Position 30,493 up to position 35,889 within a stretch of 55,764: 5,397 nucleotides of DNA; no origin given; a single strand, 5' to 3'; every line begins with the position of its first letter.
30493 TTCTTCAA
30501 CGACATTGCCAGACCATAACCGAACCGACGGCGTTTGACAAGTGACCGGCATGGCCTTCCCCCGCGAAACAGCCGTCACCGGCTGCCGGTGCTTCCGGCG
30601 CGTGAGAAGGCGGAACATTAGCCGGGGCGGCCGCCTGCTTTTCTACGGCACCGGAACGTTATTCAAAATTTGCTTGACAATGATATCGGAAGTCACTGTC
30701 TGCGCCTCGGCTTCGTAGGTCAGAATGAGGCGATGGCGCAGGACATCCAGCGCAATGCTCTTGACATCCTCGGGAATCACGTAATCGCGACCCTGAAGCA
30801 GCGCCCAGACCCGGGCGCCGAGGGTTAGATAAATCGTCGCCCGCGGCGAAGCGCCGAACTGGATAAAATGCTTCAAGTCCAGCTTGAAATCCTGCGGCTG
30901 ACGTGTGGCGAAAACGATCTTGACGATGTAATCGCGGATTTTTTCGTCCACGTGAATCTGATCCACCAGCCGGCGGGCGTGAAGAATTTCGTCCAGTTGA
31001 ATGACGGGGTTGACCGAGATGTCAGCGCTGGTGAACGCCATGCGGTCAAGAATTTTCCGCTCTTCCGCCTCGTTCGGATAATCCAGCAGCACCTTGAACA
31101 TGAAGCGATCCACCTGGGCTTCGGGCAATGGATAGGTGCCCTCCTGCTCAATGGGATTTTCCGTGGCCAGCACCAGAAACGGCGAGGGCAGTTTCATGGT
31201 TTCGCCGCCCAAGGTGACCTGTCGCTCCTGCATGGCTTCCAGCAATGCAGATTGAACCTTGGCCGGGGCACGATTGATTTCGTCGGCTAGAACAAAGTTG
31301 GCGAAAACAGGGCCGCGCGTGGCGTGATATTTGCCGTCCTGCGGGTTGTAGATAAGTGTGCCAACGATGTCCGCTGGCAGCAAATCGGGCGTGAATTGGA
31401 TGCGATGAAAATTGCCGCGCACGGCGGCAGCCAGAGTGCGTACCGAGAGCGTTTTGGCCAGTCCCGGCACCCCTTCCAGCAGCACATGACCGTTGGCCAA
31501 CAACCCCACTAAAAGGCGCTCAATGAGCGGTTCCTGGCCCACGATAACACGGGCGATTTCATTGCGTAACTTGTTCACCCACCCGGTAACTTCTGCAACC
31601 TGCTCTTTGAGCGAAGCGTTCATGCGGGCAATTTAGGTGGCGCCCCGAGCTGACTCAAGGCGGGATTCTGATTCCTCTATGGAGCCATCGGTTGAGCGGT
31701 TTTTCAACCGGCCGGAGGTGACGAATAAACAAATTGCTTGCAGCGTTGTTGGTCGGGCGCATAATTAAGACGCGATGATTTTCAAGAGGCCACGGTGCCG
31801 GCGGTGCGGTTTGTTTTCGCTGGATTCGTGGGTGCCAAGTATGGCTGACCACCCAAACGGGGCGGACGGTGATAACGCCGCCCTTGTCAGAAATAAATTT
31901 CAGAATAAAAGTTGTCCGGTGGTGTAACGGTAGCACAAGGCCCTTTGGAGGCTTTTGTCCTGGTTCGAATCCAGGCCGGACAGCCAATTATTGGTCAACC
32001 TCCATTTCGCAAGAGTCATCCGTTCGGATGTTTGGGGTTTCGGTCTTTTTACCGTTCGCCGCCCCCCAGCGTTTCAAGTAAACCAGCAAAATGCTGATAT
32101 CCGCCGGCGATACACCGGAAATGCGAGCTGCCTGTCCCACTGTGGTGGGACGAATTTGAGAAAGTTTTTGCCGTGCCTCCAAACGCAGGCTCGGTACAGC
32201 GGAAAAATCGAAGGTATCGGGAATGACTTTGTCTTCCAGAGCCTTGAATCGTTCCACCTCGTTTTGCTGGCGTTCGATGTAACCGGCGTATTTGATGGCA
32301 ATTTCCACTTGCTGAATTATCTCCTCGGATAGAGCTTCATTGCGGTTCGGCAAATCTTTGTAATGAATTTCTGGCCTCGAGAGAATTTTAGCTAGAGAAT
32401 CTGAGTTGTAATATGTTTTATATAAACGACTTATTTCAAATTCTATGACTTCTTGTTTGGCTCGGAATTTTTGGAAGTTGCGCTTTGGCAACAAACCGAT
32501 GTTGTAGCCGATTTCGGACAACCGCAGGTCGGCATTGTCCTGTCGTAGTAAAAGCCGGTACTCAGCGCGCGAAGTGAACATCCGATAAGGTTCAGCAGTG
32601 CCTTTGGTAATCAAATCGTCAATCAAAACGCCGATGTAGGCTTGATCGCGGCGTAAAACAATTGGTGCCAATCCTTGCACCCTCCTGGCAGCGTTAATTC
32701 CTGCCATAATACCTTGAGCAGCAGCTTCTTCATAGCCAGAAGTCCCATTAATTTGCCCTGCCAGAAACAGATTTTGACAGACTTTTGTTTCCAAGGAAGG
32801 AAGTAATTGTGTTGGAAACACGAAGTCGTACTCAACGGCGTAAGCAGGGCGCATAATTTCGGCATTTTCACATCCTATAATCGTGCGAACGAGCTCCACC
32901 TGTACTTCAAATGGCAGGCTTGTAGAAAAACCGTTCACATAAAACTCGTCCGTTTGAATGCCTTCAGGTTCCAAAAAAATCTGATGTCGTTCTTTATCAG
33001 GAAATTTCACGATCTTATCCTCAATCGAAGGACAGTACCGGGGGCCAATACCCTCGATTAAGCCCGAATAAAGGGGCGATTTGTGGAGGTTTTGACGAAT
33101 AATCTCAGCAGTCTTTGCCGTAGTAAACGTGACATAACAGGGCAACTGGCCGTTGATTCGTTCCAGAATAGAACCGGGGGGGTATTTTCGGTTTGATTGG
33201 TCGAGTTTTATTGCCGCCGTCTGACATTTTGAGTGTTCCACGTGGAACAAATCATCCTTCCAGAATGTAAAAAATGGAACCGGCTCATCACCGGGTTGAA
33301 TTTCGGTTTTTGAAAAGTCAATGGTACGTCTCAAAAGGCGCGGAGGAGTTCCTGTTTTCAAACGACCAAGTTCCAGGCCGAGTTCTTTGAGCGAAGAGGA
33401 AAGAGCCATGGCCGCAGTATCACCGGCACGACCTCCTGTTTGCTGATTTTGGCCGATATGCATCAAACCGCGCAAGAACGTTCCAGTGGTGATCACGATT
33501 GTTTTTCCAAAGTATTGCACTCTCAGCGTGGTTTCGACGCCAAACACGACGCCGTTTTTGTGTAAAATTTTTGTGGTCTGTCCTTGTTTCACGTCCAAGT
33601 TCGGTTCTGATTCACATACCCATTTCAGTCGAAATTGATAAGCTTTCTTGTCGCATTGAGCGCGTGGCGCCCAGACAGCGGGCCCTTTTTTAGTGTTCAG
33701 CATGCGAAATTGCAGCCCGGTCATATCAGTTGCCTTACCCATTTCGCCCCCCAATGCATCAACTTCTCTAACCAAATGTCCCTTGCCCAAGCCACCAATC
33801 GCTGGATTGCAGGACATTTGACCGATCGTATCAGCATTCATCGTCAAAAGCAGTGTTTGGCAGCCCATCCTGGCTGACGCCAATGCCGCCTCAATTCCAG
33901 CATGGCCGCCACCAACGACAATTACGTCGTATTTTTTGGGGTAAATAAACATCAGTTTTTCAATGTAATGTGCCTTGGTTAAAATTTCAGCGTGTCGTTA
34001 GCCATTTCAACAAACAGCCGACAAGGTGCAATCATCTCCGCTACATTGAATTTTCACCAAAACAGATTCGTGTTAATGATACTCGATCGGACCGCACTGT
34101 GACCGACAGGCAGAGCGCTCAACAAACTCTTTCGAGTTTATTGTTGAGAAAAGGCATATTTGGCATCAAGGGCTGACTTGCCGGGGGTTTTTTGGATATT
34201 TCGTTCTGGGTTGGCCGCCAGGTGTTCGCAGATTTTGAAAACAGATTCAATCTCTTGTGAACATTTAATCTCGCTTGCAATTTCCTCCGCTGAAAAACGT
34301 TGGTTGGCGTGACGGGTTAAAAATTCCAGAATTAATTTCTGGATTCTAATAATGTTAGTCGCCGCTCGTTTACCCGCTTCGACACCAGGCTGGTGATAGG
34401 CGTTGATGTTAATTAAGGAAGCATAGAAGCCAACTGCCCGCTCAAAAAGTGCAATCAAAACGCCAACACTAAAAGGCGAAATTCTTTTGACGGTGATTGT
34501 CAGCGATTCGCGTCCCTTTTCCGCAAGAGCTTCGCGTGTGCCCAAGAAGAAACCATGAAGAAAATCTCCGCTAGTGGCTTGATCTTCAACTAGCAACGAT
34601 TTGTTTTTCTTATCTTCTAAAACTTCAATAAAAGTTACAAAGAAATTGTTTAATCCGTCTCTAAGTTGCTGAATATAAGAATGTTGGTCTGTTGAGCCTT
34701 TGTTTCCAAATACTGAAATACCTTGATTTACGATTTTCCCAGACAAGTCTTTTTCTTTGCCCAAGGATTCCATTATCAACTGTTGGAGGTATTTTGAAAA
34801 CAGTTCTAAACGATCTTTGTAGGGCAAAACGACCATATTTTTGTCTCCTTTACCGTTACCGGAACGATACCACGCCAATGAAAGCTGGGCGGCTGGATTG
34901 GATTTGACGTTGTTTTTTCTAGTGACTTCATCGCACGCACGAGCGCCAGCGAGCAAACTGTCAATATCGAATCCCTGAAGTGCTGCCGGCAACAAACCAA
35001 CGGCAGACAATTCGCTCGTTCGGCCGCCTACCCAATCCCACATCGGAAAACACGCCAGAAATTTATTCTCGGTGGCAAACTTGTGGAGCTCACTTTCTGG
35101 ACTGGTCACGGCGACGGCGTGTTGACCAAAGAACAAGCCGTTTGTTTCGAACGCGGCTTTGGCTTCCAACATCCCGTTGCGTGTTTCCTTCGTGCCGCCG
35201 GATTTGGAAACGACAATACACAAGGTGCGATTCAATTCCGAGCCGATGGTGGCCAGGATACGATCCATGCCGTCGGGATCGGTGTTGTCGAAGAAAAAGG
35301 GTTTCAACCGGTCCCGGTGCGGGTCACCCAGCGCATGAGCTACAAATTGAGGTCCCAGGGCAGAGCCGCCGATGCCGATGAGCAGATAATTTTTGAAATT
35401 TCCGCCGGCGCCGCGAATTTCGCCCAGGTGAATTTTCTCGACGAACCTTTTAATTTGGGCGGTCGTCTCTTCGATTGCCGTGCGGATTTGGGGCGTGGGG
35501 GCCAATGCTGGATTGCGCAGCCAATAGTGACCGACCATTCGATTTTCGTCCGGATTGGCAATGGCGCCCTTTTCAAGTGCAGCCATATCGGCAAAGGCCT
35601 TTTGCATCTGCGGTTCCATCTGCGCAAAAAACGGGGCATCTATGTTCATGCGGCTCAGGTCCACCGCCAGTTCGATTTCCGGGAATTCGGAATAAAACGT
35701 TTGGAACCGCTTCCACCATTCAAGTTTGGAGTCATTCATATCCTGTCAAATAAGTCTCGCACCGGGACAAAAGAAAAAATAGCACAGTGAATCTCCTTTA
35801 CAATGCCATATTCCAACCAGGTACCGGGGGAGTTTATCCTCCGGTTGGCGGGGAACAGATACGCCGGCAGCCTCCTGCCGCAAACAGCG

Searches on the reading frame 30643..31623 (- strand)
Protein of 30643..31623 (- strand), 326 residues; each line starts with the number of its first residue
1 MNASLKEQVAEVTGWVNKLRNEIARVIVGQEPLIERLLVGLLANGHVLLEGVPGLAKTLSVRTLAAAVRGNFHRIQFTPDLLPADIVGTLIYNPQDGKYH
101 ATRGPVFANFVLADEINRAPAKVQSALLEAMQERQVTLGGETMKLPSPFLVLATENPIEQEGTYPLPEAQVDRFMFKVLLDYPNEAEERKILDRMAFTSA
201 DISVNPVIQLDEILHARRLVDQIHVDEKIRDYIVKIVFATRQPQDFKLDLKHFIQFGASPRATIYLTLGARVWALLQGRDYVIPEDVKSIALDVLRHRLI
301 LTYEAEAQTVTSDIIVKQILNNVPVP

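Call 8: search_protein_families(library=pfam, proteins=[window:30643-31623:-], max_evalue=0.001)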
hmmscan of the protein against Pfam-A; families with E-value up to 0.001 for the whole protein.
window:30643-31623:- (326 aa): 5 families
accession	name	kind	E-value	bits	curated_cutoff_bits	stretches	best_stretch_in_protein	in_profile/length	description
PF07726.17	AAA_3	-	9.6e-64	213.6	27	1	46-176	1-131/131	ATPase family associated with various cellular activities (AAA)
PF17863.7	AAA_lid_2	-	1.7e-22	79.4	22.7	1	254-319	9-74/74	AAA lid domain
PF20030.5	bpMoxR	-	5.1e-17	62.1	27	1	18-193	5-179/205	MoxR domain in the MoxR-vWA-beta-propeller ternary systems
PF07728.20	AAA_5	-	2e-15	57.4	22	1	46-174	1-139/139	AAA domain (dynein-related subfamily)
PF05496.18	RuvB_N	-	9.9e-06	25.8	27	0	44-136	33-113/159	Holliday junction DNA helicase RuvB P-loop domain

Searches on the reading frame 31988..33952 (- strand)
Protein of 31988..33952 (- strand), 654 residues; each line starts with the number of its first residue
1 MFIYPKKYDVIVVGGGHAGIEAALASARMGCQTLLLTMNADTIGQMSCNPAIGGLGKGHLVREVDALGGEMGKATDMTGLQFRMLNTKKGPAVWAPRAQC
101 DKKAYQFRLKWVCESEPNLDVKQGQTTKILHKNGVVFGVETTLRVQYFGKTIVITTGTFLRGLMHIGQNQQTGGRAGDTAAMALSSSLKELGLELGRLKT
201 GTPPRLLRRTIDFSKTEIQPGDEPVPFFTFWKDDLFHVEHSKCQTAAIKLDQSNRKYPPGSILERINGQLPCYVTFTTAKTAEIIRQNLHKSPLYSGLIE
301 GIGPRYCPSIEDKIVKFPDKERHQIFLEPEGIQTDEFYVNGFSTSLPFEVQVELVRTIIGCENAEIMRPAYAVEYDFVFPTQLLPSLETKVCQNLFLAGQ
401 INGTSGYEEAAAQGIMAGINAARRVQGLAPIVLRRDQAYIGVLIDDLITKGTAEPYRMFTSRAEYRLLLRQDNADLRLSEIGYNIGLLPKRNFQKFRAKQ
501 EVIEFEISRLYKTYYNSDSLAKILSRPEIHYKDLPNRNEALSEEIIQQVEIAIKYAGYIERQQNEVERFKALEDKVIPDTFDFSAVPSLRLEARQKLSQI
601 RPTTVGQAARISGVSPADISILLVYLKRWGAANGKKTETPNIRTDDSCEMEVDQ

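Call 8: search_protein_families(library=pfam, proteins=[window:31988-33952:-], max_evalue=0.001)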
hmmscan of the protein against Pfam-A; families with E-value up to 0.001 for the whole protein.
window:31988-33952:- (654 aa): 7 families
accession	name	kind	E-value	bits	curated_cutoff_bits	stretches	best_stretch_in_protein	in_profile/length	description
PF01134.28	GIDA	-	4.4e-162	540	22.1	2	9-245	1-236/391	Glucose inhibited division protein A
PF13932.14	SAM_GIDA_C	-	2.3e-25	88.6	27.1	1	567-623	1-57/57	tRNA modifying enzyme MnmG/GidA C-terminal helical bundle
PF21680.2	GIDA_C_1st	-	3.2e-13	50.7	24.7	1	492-563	3-96/96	tRNA modifying enzyme MnmG/GidA C-terminal helical domain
PF12831.13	FAD_oxidored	-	3.5e-07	30.3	27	1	9-39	1-31/416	FAD dependent oxidoreductase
PF07992.20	Pyr_redox_2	-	2.2e-05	24.5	26.1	1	8-168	1-119/291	Pyridine nucleotide-disulphide oxidoreductase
PF13738.12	Pyr_redox_3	-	4.3e-05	23.3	30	0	7-39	164-196/305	Pyridine nucleotide-disulphide oxidoreductase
PF00890.30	FAD_binding_2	-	0.00083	19.1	20.4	0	9-39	1-31/414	FAD binding domain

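Call 11: find_encoding_contigs(protein=window:31988-33952:-, flank=10000, max_places=6)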
Protein window:31988-33952:- (654 aa): no gene with exactly this product is on record in the collection.

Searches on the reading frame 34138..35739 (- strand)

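Call 8: search_protein_families(library=pfam, proteins=[window:34138-35739:-], max_evalue=0.001)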
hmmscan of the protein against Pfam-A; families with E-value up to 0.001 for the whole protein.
window:34138-35739:- (533 aa): 1 family
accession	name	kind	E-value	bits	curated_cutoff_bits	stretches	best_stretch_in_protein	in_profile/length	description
PF00342.24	PGI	-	7.4e-60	203.4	22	2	51-384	27-361/486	Phosphoglucose isomerase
